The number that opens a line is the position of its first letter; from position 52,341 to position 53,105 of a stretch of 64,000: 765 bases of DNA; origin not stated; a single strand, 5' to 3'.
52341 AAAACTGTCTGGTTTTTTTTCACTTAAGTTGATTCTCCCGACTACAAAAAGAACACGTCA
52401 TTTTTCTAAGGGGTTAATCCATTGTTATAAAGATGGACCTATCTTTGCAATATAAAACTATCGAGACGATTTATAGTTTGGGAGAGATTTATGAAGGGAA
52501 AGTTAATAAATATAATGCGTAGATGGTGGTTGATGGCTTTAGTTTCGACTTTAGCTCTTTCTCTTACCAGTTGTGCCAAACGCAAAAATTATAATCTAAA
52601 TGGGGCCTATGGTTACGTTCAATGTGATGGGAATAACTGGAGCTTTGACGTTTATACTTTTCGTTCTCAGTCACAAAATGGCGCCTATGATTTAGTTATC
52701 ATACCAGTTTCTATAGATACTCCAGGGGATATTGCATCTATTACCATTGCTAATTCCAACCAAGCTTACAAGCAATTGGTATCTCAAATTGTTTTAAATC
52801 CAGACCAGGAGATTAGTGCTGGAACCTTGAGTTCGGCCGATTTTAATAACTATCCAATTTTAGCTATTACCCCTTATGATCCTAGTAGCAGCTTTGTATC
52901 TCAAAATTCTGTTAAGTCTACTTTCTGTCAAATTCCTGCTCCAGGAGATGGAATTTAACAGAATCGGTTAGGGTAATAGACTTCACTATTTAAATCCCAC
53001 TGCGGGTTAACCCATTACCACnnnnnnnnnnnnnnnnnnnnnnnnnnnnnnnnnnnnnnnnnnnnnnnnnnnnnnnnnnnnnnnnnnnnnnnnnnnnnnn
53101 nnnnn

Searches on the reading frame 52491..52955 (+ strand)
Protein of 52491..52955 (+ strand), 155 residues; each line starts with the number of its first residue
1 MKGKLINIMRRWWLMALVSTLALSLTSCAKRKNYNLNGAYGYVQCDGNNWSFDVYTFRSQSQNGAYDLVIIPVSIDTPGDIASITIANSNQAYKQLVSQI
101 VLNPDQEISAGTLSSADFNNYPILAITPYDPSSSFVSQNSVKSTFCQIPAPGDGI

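Call 3: search_protein_families(library=pfam, proteins=[window:52491-52955:+], max_evalue=1)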
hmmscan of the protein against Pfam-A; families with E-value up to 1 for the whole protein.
window:52491-52955:+ (155 aa): 1 family
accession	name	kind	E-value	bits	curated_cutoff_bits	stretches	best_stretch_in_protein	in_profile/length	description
PF00073.26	Rhv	-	0.078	13.1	20.7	1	50-118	84-140/171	picornavirus capsid protein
